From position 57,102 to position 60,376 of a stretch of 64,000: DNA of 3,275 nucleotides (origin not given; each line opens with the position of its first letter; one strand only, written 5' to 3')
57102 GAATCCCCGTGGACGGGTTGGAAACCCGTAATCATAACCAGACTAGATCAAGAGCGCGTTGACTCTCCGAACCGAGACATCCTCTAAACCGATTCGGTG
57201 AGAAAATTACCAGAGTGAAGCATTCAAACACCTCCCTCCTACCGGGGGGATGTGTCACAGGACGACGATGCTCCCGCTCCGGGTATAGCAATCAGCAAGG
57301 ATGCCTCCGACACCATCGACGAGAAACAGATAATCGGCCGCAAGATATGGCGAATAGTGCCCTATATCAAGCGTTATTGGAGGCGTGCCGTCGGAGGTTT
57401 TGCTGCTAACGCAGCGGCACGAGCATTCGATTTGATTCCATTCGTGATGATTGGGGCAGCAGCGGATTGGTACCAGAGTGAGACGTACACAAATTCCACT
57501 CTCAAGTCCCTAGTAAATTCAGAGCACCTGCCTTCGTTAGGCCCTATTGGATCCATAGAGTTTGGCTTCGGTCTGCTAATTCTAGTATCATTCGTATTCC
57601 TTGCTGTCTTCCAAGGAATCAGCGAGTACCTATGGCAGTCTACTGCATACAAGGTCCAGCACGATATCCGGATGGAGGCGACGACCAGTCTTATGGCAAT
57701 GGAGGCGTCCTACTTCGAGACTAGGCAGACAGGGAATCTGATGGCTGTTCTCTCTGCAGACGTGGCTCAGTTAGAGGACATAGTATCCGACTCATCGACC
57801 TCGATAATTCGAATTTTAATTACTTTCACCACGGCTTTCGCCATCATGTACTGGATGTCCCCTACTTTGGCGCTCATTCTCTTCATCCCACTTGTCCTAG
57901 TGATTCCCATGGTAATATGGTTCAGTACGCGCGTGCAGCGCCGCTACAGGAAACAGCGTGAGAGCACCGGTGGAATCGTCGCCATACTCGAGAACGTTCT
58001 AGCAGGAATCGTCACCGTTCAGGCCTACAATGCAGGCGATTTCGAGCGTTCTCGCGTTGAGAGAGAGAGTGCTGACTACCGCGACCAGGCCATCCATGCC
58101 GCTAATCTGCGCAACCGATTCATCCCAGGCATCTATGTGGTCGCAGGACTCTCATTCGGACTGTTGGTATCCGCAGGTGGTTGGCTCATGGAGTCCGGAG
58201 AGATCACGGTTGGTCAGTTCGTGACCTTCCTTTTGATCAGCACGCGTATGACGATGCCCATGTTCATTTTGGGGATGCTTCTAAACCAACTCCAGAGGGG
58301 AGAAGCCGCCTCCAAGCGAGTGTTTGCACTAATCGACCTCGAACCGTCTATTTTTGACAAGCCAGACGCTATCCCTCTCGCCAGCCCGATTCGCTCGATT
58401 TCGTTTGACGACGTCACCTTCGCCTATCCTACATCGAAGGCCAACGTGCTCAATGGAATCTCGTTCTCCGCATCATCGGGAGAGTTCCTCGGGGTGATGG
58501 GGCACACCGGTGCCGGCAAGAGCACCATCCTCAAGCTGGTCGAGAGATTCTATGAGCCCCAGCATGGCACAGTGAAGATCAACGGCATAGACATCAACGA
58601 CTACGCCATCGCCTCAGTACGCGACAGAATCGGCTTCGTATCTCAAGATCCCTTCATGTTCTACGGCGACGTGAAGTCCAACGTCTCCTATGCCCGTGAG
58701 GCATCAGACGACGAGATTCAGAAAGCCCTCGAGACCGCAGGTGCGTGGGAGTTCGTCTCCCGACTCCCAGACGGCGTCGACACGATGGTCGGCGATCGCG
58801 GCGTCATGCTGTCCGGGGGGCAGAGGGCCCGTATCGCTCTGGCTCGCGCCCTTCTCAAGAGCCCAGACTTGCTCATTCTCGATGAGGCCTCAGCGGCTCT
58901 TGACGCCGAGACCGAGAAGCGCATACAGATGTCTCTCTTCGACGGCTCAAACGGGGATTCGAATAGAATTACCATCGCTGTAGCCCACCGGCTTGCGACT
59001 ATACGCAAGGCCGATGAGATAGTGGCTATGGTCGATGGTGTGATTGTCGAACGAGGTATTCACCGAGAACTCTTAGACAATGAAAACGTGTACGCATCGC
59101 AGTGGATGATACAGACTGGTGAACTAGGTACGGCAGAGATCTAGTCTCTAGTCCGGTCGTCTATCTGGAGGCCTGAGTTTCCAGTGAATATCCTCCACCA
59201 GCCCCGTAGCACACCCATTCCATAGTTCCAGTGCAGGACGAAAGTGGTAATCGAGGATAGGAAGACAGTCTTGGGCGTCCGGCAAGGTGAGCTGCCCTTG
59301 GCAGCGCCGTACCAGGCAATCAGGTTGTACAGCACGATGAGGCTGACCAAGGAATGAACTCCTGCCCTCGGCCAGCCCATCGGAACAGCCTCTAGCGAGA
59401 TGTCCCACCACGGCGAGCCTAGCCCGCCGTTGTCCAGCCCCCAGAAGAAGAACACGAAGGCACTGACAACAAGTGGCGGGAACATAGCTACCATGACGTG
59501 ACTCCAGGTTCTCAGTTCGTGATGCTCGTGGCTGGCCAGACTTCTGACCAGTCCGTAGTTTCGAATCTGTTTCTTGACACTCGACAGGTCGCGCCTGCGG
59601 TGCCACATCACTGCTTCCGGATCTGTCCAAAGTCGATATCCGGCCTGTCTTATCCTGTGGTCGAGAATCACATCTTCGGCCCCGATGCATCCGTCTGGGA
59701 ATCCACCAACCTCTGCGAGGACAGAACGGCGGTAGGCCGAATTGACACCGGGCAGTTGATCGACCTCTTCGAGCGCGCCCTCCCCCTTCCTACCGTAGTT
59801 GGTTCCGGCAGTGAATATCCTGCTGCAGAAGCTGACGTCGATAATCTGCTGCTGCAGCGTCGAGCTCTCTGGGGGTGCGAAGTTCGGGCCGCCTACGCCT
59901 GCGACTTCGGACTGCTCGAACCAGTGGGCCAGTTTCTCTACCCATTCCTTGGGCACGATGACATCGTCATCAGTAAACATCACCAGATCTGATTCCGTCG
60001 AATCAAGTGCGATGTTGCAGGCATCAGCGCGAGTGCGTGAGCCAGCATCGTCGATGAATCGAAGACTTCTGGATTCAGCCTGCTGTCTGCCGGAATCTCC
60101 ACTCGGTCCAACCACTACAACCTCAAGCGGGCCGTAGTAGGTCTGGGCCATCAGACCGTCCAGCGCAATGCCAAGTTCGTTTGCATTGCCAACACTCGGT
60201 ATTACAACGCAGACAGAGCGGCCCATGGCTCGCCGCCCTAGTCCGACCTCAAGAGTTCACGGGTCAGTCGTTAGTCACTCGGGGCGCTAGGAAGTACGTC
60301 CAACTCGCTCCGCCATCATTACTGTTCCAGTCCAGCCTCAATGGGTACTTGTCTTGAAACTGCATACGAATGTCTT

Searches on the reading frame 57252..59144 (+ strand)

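Call 14: search_protein_families(library=pfam, proteins=[window:57252-59144:+], max_evalue=0.001)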
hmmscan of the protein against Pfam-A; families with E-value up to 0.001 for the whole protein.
window:57252-59144:+ (630 aa): 3 families
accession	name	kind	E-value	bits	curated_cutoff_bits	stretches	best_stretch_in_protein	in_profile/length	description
PF00664.28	ABC_membrane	-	1.1e-40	140.4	28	1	95-337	28-274/274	ABC transporter transmembrane region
PF00005.33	ABC_tran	-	3.3e-32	112.4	25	1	400-547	1-136/137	ABC transporter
PF02463.25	SMC_N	-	4.4e-05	23.4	40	0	438-593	108-211/220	RecF/RecN/SMC N terminal domain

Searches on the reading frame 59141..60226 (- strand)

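Call 14: search_protein_families(library=pfam, proteins=[window:59141-60226:-], max_evalue=0.001)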
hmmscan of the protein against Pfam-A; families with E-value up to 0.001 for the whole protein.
window:59141-60226:- (361 aa): 4 families
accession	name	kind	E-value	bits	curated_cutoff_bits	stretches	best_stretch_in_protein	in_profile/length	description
PF13641.12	Glyco_tranf_2_3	-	1.3e-14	55.2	27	1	5-220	3-220/230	Glycosyltransferase like family 2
PF00535.33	Glycos_transf_2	-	7.8e-13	49.1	23.3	1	6-173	1-167/168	Glycosyl transferase family 2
PF13506.12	Glyco_transf_21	-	7e-11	42.3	21.7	1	66-220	18-165/174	Glycosyl transferase family 21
PF13632.12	Glyco_trans_2_3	-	3.8e-10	40.3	27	1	82-262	2-173/198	Glycosyl transferase family group 2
